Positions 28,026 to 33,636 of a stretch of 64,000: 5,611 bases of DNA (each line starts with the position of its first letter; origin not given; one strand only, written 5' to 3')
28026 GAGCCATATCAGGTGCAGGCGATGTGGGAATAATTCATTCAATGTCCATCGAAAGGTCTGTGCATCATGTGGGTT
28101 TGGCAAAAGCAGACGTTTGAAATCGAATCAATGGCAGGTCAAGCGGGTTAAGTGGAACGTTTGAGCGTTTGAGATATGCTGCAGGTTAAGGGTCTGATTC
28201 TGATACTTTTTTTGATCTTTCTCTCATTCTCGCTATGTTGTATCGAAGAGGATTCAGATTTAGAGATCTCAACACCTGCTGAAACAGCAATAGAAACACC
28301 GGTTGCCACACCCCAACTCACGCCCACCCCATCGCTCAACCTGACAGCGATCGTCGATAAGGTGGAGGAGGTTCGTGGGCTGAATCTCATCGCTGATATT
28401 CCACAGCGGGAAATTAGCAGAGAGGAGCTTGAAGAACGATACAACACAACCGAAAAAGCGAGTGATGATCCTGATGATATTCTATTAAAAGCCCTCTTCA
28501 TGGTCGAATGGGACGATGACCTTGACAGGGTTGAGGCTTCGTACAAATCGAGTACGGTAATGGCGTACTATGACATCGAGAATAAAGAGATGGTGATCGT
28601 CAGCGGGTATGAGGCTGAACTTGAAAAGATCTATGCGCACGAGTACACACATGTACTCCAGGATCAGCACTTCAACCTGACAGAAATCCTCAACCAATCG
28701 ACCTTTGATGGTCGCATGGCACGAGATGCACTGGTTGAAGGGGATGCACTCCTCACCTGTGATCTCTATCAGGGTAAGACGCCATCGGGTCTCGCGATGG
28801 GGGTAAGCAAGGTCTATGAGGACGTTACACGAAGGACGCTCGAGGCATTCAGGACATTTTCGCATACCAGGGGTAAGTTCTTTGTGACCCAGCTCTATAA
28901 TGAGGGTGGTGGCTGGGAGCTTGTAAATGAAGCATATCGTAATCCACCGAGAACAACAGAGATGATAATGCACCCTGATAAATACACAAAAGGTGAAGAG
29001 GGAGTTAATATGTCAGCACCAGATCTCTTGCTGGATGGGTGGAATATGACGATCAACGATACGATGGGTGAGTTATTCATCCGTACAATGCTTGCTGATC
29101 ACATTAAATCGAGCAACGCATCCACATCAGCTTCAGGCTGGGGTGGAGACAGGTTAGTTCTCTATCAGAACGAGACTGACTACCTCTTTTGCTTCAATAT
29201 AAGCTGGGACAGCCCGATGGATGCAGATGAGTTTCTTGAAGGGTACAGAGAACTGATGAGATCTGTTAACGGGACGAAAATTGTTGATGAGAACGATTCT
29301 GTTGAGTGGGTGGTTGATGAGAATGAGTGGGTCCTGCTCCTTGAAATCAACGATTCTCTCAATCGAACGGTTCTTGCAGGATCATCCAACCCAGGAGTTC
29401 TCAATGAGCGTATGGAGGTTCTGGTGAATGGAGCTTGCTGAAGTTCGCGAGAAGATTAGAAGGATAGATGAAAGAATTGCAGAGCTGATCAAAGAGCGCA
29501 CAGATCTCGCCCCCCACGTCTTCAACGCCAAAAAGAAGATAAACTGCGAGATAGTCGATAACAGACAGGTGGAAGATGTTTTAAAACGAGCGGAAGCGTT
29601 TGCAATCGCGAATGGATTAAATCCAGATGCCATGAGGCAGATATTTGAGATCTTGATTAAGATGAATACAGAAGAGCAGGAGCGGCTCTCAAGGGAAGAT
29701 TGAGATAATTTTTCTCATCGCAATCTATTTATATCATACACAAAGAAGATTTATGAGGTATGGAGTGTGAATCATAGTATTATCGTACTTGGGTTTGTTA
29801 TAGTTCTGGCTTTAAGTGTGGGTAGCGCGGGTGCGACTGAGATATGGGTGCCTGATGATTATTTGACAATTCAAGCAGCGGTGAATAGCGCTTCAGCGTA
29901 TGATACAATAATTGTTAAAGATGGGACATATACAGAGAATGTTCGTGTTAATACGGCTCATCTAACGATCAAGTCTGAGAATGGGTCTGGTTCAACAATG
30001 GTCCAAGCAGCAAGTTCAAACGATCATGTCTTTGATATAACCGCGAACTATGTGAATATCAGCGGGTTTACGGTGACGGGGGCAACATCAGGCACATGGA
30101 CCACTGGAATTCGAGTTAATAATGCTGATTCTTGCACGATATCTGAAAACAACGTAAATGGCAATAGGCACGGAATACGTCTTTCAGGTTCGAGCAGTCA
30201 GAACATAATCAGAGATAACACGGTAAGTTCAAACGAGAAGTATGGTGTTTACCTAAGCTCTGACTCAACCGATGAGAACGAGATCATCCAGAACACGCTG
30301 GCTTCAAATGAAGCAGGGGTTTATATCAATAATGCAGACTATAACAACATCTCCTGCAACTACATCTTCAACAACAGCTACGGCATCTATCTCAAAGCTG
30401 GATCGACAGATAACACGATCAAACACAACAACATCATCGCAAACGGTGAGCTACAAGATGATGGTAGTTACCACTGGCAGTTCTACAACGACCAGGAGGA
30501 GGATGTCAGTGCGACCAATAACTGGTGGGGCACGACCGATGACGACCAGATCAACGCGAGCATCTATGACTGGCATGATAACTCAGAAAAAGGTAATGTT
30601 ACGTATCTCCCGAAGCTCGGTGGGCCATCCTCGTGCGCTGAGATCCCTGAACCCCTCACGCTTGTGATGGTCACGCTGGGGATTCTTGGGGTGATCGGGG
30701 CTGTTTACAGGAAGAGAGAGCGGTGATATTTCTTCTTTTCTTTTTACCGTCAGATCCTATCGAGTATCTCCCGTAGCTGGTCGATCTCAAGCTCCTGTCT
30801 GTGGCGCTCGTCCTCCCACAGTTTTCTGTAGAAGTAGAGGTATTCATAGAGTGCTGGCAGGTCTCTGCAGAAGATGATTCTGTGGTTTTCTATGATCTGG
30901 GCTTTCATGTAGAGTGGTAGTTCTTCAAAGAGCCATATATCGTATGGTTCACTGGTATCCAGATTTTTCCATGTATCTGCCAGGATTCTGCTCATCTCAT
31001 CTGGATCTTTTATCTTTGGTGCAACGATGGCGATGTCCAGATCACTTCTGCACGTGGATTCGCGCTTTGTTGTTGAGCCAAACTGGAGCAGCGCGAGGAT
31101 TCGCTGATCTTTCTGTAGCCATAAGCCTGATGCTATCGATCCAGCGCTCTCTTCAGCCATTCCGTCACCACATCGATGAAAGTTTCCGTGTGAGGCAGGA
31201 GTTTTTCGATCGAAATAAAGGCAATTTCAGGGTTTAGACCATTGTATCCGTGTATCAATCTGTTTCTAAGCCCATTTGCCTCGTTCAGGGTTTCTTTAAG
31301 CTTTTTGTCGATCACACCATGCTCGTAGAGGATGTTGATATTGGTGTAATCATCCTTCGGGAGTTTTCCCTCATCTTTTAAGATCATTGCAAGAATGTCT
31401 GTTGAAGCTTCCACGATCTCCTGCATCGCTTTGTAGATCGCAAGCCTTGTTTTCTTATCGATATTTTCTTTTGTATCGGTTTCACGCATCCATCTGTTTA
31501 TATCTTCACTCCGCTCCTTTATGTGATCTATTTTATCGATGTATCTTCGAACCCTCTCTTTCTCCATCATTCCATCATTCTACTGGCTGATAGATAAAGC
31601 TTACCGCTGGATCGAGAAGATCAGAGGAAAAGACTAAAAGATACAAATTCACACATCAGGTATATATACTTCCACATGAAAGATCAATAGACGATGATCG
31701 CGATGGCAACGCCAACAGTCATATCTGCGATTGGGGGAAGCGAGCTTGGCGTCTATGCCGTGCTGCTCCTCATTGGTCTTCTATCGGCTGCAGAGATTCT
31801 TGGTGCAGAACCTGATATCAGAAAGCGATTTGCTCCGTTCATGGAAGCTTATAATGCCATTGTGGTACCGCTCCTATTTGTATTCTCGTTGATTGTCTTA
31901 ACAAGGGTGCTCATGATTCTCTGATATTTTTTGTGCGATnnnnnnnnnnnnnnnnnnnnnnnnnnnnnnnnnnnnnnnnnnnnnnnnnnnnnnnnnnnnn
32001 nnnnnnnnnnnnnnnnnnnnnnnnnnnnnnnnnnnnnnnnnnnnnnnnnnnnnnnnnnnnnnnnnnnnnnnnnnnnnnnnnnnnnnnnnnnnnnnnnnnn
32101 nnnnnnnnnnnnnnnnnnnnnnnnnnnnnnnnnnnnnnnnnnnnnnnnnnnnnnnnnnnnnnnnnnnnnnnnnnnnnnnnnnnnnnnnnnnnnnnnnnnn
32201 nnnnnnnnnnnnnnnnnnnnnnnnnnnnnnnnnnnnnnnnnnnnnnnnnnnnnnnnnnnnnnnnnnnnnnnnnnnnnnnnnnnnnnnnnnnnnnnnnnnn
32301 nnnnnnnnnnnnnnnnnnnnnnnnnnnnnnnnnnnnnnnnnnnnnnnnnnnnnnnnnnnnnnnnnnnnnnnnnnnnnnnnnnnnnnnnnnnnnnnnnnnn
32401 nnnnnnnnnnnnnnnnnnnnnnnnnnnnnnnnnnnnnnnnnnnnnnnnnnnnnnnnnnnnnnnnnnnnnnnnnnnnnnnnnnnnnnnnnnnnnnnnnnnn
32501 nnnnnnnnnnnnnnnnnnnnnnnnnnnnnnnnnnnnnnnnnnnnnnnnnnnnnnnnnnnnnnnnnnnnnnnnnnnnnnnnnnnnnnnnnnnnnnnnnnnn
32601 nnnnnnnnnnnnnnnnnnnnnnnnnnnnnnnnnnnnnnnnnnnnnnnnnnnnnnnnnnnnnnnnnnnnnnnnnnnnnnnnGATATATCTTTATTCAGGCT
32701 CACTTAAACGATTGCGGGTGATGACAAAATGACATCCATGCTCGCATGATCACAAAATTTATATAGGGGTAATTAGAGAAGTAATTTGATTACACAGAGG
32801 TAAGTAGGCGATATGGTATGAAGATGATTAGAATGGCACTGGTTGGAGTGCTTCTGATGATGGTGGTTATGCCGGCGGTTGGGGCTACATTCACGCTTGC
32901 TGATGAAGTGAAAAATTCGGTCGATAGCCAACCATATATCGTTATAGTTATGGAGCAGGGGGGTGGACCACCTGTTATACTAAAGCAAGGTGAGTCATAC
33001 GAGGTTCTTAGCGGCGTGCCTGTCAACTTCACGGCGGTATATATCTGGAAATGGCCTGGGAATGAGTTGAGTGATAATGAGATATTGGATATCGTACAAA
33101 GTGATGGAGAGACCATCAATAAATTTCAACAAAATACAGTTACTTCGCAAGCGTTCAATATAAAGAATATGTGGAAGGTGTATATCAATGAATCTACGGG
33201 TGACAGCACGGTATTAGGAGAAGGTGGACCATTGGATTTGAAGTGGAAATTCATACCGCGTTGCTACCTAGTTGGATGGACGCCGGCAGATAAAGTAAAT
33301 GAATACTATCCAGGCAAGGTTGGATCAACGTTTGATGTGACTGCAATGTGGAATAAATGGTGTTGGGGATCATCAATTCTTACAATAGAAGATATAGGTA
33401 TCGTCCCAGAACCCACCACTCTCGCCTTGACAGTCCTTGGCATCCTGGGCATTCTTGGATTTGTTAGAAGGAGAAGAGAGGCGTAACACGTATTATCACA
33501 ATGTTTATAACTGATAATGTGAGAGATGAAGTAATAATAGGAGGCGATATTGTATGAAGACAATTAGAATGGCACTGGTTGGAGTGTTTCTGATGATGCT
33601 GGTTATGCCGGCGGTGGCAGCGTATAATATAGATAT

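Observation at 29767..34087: PEP-CTERM-type protein-sorting locus with three cargo proteins, a CPBP/CAAX intramembrane protease and an embedded HepT/MntA pair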

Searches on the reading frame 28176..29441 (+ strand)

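Call 3: search_protein_families(library=ncbifam, proteins=[window:28176-29441:+], max_evalue=1)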
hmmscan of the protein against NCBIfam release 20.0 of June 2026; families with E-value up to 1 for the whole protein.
window:28176-29441:+ (421 aa): 2 families
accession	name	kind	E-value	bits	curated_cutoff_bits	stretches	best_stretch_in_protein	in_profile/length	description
NF038145.1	Hvo_1808_fam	equivalog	2.4e-54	185.2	200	1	62-383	38-402/432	Hvo_1808 family surface protein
NF002711.0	PRK02539.1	equivalog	0.18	11.9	112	1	351-373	34-57/85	DUF896 family protein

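Call 4: search_protein_families(library=pfam, proteins=[window:28176-29441:+], max_evalue=1)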
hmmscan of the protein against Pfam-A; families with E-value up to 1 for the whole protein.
window:28176-29441:+ (421 aa): 0 families

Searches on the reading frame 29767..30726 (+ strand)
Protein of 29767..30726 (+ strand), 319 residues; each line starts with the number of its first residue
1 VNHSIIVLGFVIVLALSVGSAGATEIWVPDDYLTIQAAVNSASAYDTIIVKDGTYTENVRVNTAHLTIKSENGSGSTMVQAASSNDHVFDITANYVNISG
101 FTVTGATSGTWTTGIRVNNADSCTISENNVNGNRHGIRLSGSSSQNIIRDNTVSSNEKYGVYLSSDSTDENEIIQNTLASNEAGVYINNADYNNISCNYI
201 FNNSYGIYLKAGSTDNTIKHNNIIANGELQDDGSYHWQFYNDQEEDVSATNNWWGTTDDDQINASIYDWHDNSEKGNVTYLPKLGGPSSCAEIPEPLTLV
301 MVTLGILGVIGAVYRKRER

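Call 3: search_protein_families(library=ncbifam, proteins=[window:29767-30726:+], max_evalue=1)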
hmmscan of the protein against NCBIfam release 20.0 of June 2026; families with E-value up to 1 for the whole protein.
window:29767-30726:+ (319 aa): 8 families
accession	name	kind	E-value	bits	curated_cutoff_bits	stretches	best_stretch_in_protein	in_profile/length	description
TIGR04247.1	NosD_copper_fam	subfamily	4.2e-25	88.1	300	2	35-159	1-121/377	nitrous oxide reductase family maturation protein NosD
TIGR03804.1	para_beta_helix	repeat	1.8e-16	59.5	19.45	3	114-157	1-43/44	parallel beta-helix repeat protein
NF047854.1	LIC10774_subfam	equivalog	2.3e-07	30.1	380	1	75-190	149-276/358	LIC10774/LIC10365 family surface protein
NF038129.1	PEP_NF038129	equivalog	0.034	14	65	1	256-317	136-194/194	NF038129 family PEP-CTERM protein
TIGR02595.1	PEP_CTERM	domain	0.083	13.8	16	1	293-317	1-22/24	PEP-CTERM sorting domain-containing protein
NF033554.9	floc_PepA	equivalog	0.19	11.5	80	1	291-315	235-259/261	flocculation-associated PEP-CTERM protein PepA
NF038126.1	PEP_CTERM_FxDxF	subfamily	0.43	10.8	50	1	286-317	135-165/165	FxDxF family PEP-CTERM protein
NF038120.1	PEP_CTERM_QFxxD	subfamily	0.45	10.3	80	1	290-317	190-214/215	NF038120 family PEP-CTERM protein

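Call 4: search_protein_families(library=pfam, proteins=[window:29767-30726:+], max_evalue=1)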
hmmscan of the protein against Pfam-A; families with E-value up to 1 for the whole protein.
window:29767-30726:+ (319 aa): 3 families
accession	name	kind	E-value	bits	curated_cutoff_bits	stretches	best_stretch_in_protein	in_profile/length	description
PF05048.19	NosD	-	2.9e-22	79.6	23.6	1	40-244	2-190/212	Periplasmic copper-binding protein (NosD)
PF13229.12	Beta_helix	-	2.2e-21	76.6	25.9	2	113-231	1-115/158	Right handed beta helix region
PF07589.16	PEP-CTERM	-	0.0039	17.7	20.7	1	293-316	2-23/24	PEP-CTERM motif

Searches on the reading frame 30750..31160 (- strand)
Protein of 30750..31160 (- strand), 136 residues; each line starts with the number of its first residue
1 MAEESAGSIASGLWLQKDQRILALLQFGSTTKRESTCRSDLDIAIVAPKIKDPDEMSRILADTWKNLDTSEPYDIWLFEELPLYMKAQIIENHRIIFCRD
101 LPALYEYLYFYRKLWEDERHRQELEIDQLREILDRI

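Call 3: search_protein_families(library=ncbifam, proteins=[window:30750-31160:-], max_evalue=1)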
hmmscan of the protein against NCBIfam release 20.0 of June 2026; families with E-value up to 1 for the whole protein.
window:30750-31160:- (136 aa): 1 family
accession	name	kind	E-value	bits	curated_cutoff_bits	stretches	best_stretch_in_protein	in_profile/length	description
NF047752.1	MntA_antitoxin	equivalog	5.5e-12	45.5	60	1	15-117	1-101/106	type VII toxin-antitoxin system MntA family adenylyltransferase antitoxin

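Call 4: search_protein_families(library=pfam, proteins=[window:30750-31160:-], max_evalue=1)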
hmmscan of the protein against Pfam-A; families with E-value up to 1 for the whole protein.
window:30750-31160:- (136 aa): 4 families
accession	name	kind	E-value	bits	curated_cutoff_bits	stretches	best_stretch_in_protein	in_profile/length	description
PF18765.7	Polbeta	-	6.9e-12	45.8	26.9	1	15-100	7-91/93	Polymerase beta, Nucleotidyltransferase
PF01909.29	NTP_transf_2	-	0.00013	22.7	21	1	21-95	14-91/93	Nucleotidyltransferase domain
PF03445.19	DUF294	-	0.0032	17.8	21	1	18-57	46-84/138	Putative nucleotidyltransferase DUF294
PF22600.2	MTPAP-like_central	-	0.061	13.8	27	1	24-61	42-81/139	Poly(A) RNA polymerase, mitochondrial-like, central palm domain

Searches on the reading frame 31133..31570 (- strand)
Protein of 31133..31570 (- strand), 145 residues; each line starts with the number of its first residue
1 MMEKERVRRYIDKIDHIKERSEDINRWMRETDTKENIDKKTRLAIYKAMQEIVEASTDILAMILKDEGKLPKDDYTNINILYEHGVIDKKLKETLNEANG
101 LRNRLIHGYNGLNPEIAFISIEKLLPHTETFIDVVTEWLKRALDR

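Call 3: search_protein_families(library=ncbifam, proteins=[window:31133-31570:-], max_evalue=1)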
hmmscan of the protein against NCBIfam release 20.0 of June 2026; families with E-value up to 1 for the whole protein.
window:31133-31570:- (145 aa): 4 families
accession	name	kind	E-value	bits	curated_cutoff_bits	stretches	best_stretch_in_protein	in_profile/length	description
NF047751.1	HepT_toxin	equivalog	1.1e-19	70.4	60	1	13-131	1-120/120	type VII toxin-antitoxin system HepT family RNase toxin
NF009186.0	PRK12534.1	equivalog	0.05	13.4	267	1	43-144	84-179/187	RNA polymerase sigma factor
NF008729.0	PRK11747.1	equivalog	0.067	11.6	598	1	12-113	273-374/703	ATP-dependent DNA helicase DinG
NF009146.0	PRK12496.1-3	equivalog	0.11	12.1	268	1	33-95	52-115/162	hypothetical protein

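Call 4: search_protein_families(library=pfam, proteins=[window:31133-31570:-], max_evalue=1)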
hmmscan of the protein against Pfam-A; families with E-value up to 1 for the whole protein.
window:31133-31570:- (145 aa): 3 families
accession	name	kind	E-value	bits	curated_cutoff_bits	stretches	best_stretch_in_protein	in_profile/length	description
PF01934.22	HepT-like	-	1.1e-23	83.7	23.5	1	19-134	3-119/120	Ribonuclease HepT-like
PF13643.11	DUF4145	-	0.0002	21.8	23.1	1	59-114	21-77/88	Domain of unknown function (DUF4145)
PF00268.27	Ribonuc_red_sm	-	0.0095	15.8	33.6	1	3-72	112-180/281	Ribonucleotide reductase, small chain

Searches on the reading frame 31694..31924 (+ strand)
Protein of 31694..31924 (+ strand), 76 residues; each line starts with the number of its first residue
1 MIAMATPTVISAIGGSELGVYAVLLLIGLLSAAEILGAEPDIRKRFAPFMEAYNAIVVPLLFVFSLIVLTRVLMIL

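Call 3: search_protein_families(library=ncbifam, proteins=[window:31694-31924:+], max_evalue=1)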
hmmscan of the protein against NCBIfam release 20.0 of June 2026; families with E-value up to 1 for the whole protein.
window:31694-31924:+ (76 aa): 0 families

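Call 4: search_protein_families(library=pfam, proteins=[window:31694-31924:+], max_evalue=1)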
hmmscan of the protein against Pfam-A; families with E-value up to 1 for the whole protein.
window:31694-31924:+ (76 aa): 0 families

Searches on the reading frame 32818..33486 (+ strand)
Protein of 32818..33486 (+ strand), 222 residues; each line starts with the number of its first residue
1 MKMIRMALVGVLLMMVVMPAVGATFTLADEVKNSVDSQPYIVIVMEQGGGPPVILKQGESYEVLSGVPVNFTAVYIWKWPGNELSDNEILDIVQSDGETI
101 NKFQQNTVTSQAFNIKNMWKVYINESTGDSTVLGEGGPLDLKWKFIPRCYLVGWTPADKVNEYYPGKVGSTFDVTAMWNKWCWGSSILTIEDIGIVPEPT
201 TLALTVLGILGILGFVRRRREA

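Call 3: search_protein_families(library=ncbifam, proteins=[window:32818-33486:+], max_evalue=1)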
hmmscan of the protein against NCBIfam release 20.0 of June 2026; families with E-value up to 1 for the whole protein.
window:32818-33486:+ (222 aa): 11 families
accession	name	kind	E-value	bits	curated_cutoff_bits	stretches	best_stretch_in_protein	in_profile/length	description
TIGR02595.1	PEP_CTERM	domain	2.9e-05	24.6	16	1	196-220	1-24/24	PEP-CTERM sorting domain-containing protein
NF041538.1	PEP_EDSA_1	subfamily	8.8e-05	22.3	100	1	196-220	284-307/307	EDSAP-1 family PEP-CTERM protein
NF038126.1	PEP_CTERM_FxDxF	subfamily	0.00024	21.4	50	1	193-220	139-165/165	FxDxF family PEP-CTERM protein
NF033554.9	floc_PepA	equivalog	0.00025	20.9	80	1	196-219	237-260/261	flocculation-associated PEP-CTERM protein PepA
NF038125.1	PEP_CTERM_THxN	subfamily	0.00047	19.8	85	1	190-219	217-245/246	THxN family PEP-CTERM protein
NF038129.1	PEP_NF038129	equivalog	0.00079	19.3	65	1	193-220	168-194/194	NF038129 family PEP-CTERM protein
NF038124.1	PEP_CTERM_TLD_A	exception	0.0081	15.8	100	1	192-220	207-234/235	PEP_CTERM-anchored TLD domain-containing protein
NF038120.1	PEP_CTERM_QFxxD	subfamily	0.012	15.5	80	1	194-220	191-214/215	NF038120 family PEP-CTERM protein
NF038118.1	PEP_CTERM_CCXG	equivalog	0.02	14.5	90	1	195-220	175-199/199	CCXG family PEP-CTERM protein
NF041927.1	Xrt_dep_XDP1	equivalog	0.031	14.2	125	1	195-219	218-242/242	exosortase-dependent surface protein XDP1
TIGR03901.2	MYXO-CTERM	domain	0.049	14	20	1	199-220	12-33/34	MYXO-CTERM sorting domain-containing protein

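Call 4: search_protein_families(library=pfam, proteins=[window:32818-33486:+], max_evalue=1)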
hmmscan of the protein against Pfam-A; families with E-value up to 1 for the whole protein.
window:32818-33486:+ (222 aa): 2 families
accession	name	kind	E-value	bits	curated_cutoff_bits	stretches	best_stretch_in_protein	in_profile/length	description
PF07589.16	PEP-CTERM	-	6.3e-05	23.3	20.7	1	196-220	2-24/24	PEP-CTERM motif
PF14313.11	Soyouz_module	-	0.44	10.8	22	1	83-111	3-31/58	N-terminal region of Paramyxovirinae phosphoprotein (P)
